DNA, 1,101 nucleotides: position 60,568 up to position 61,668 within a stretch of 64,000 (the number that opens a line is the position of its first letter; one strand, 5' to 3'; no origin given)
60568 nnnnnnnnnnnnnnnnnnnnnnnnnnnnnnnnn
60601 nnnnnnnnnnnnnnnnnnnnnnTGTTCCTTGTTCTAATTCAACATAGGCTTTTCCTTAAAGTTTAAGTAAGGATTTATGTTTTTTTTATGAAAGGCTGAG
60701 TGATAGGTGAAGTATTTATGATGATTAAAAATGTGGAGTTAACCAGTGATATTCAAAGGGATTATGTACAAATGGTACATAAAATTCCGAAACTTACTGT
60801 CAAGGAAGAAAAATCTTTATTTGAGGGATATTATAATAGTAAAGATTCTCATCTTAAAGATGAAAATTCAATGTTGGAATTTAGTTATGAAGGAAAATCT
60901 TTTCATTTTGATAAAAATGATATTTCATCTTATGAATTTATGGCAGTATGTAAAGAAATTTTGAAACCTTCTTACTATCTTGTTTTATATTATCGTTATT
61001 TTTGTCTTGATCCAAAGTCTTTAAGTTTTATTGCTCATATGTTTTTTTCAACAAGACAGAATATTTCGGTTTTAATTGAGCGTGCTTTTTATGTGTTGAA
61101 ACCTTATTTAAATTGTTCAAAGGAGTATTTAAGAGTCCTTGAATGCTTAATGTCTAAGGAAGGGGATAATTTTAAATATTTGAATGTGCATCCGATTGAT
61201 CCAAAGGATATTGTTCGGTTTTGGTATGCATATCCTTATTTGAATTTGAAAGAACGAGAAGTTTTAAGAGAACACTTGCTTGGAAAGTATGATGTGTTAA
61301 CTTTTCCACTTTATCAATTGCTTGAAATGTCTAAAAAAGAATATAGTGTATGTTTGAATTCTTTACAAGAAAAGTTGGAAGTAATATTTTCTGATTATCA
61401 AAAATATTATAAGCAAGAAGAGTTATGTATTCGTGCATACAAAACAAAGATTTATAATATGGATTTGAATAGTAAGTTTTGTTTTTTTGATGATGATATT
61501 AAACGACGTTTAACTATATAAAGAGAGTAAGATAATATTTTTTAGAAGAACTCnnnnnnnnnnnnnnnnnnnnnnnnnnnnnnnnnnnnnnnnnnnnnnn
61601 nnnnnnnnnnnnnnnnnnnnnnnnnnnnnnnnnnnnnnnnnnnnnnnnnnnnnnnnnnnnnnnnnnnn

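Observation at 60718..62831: Second locus of atypical sigma-like proteins: a sigma with a C-terminal extension plus a region-2-less paralog immediately upstream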

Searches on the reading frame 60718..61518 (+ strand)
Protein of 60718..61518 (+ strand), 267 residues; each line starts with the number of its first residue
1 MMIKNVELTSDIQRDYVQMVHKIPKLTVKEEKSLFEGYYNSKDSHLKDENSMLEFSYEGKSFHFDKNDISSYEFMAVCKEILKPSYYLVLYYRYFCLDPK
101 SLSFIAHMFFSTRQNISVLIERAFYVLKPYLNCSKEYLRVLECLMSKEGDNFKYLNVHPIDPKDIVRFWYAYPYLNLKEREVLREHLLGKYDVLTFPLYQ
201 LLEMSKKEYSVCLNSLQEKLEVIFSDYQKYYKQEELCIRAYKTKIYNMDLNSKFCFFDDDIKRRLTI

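Call 4: search_protein_families(library=pfam, proteins=[window:60718-61518:+], max_evalue=1)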
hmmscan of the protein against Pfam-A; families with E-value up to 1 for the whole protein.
window:60718-61518:+ (267 aa): 1 family
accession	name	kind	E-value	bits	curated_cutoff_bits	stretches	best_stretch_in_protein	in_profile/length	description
PF04545.22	Sigma70_r4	-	0.016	15.1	24.1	1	88-128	11-49/50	Sigma-70, region 4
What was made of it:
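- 60940..61119 (+): A: region 4 (res 75-134), recognition helix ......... Pfam Sigma70_r4 15 bits (call 4).
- Checked: Pfam gives only a sub-threshold r4 hit (15 bits, call 4).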

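Call 5: search_protein_families(library=ncbifam, proteins=[window:60718-61518:+], max_evalue=1)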
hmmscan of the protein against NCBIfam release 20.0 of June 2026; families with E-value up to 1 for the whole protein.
window:60718-61518:+ (267 aa): 1 family
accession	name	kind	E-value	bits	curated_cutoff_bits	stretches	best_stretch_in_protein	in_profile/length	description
NF005143.0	PRK06596.1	subfamily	0.072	12.6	241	1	14-44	17-47/285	RNA polymerase factor sigma-32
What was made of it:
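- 60745..60831 (+): A: region-1.2-like N-terminal segment (res 10-38). Weak NCBIfam sigma-32 match to model positions 17-47 (call 5).
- On Anti-sigma factor (ORF A): No Pfam or NCBIfam anti-sigma domain (calls 4, 5).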

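Call 18: find_homologous_proteins(query=window:60718-61518:+)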
Query window:60718-61518:+ (267 aa): 2 proteins with E <= 0.001 among 209 candidates.
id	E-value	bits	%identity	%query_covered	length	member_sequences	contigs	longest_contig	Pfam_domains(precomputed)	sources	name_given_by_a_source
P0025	6.6e-171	585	99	100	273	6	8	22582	-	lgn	-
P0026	2.3e-58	216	46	93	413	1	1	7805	PF04542.21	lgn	-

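Call 20: find_encoding_contigs(protein=P0025, flank=10000, max_places=8)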
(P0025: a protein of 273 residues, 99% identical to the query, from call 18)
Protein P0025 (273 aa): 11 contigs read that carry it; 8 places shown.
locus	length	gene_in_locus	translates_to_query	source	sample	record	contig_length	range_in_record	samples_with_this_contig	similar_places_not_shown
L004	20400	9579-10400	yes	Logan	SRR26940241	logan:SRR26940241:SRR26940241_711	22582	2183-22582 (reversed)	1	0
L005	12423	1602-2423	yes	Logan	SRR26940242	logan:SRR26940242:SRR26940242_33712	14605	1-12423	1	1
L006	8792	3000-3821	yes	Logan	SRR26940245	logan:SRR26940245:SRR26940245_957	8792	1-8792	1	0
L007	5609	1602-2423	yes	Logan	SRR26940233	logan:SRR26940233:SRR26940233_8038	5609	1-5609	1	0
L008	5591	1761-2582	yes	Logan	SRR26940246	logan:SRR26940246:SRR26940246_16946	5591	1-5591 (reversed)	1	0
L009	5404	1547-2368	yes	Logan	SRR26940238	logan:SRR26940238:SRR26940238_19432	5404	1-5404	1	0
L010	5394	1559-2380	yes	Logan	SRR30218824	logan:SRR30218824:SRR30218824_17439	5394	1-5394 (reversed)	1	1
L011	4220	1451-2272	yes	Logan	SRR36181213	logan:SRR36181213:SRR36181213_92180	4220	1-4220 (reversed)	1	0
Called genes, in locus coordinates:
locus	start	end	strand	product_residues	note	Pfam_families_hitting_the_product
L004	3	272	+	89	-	?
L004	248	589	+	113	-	PF07873:YabP (faint)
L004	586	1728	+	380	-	PF06898:YqfD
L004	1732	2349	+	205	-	PF04892:VanZ-LLP1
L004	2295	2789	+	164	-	PF02130:YbeY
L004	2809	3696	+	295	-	PF00009:GTP_EFTU, PF00350:Dynamin_N (faint), PF01926:MMR_HSR1, PF02421:FeoB_N, PF03193:RsgA_GTPase (faint), PF04548:AIG1 (weak), PF10662:PduV-EutP (weak), PF07650:KH_2, +1 more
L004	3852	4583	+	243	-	PF11967:RecO_N, PF02565:RecO_C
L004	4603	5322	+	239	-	-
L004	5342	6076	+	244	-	-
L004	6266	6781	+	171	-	PF03641:Lysine_decarbox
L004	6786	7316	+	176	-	PF13302:Acetyltransf_3, PF13420:Acetyltransf_4, PF13523:Acetyltransf_8, PF00583:Acetyltransf_1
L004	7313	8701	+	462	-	PF28494:GlyRS_ins_1 (faint), PF00587:tRNA-synt_2b, PF03129:HGTP_anticodon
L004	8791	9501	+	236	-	PF06541:ABC_trans_CmpB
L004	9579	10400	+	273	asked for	-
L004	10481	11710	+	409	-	PF04542:Sigma70_r2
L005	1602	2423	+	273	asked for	-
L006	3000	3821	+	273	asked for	-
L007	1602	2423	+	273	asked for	-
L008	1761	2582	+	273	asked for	-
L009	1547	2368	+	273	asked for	-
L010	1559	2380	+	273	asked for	-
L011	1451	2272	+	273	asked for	-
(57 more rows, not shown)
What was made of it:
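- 60718..61521 (+): ORF A: 267-aa sigma-derived protein without regions 2-3 (r1.2 stub + r4 + linker + r4' + tail). The identical architecture is seen on 11 contigs (call 20).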

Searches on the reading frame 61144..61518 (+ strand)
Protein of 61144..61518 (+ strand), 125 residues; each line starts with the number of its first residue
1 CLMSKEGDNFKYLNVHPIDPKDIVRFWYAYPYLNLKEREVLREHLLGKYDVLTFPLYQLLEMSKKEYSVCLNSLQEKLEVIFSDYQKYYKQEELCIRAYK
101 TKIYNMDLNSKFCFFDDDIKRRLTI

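Call 28: search_protein_families(library=pfam, proteins=[window:61144-61518:+], max_evalue=10)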
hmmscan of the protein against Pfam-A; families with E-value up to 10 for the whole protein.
window:61144-61518:+ (125 aa): 1 family
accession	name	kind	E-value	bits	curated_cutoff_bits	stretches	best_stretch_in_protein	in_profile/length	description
PF22315.2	PF0095-like_C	-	0.2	12.4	27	1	33-42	9-18/43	PF0095-like, C-terminal domain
